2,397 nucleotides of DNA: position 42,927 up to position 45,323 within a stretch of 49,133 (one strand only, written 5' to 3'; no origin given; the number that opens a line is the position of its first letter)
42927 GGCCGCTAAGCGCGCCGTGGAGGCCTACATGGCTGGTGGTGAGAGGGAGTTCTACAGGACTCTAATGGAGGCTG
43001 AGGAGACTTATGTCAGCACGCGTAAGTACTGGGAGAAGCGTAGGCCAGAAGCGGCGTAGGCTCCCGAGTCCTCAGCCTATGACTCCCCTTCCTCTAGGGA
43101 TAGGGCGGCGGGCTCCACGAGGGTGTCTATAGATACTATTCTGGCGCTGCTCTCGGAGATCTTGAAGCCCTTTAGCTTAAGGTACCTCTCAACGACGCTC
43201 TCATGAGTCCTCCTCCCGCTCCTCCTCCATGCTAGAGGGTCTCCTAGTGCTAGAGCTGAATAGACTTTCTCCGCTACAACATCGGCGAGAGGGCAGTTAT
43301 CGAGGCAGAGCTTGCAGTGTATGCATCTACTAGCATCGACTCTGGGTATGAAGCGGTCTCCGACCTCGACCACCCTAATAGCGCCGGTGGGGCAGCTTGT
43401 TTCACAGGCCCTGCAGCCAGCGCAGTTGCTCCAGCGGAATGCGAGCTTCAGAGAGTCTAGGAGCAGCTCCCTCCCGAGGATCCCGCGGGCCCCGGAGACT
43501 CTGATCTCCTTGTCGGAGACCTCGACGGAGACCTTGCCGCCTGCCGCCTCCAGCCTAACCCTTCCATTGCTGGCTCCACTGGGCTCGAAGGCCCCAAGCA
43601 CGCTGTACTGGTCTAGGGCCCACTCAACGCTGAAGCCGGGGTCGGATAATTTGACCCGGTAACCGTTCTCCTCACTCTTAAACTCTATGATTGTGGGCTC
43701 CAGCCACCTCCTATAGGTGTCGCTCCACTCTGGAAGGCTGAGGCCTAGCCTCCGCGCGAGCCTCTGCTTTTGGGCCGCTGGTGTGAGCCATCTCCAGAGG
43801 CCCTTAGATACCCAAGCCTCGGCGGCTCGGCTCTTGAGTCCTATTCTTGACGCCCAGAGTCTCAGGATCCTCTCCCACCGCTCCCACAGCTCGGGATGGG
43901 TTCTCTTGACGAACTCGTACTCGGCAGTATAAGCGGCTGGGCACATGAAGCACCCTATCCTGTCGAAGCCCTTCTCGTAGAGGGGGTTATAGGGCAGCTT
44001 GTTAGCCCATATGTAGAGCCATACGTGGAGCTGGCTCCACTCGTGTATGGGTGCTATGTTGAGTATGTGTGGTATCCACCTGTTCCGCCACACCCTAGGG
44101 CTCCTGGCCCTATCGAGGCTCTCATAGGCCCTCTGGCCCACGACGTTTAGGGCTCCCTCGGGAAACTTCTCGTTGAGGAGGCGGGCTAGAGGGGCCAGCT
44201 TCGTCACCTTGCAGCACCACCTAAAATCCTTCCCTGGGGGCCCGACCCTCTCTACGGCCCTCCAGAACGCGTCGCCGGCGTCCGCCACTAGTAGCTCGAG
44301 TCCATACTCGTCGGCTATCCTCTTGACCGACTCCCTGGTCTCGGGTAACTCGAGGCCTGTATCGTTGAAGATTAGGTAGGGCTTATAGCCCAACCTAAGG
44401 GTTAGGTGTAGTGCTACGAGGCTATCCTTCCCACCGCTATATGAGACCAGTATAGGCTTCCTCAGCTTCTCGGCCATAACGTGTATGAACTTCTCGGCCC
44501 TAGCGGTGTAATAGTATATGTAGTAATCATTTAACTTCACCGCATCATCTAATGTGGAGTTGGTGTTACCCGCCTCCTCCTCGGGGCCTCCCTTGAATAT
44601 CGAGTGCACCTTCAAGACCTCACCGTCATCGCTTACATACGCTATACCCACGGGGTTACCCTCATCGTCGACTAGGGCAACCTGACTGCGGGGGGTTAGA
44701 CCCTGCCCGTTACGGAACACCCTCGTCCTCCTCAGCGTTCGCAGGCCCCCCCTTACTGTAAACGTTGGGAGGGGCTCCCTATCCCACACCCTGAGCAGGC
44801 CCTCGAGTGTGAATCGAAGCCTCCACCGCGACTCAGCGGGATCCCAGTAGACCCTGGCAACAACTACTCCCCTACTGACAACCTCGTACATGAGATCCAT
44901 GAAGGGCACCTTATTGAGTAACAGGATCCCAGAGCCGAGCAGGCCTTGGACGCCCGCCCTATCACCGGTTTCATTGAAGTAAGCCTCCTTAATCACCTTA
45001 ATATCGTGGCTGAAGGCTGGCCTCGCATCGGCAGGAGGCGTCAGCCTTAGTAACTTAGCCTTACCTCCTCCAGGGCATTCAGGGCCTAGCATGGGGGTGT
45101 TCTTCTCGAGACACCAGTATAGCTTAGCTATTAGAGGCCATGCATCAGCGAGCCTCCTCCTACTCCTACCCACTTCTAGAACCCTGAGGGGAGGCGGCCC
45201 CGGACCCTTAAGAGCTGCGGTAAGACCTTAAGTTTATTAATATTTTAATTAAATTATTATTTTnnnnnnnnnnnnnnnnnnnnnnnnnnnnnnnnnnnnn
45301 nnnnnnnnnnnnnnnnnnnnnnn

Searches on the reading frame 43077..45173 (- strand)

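Call 88: search_protein_families(library=pfam, proteins=[window:43077-45173:-], max_evalue=0.00001)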
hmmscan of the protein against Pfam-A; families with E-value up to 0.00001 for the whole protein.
window:43077-45173:- (698 aa): 9 families
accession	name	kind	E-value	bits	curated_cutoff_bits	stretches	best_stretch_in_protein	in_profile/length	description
PF01507.26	PAPS_reduct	-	9.6e-48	162.9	22.5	1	241-413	2-174/175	Phosphoadenosine phosphosulfate reductase domain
PF00037.32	Fer4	-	2.1e-09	37.2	21.1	0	581-600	5-24/24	4Fe-4S binding domain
PF12838.12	Fer4_7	-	2.9e-09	37.7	27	1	583-628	1-49/52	4Fe-4S dicluster domain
PF13183.11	Fer4_8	-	6.5e-09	36.6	27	0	614-637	2-25/68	4Fe-4S dicluster domain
PF12797.12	Fer4_2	-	5.5e-08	32.7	24.5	0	609-628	2-21/22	4Fe-4S binding domain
PF13187.11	Fer4_9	-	7e-08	32.8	27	1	583-628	1-48/52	4Fe-4S dicluster domain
PF14697.11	Fer4_21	-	1.6e-07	31.7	35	1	582-633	6-57/59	4Fe-4S dicluster domain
PF12837.12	Fer4_6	-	6.6e-07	29.4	25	0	609-628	1-20/24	4Fe-4S binding domain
PF13484.11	Fer4_16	-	6.4e-06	27.3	30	0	583-602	1-20/66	4Fe-4S double cluster binding domain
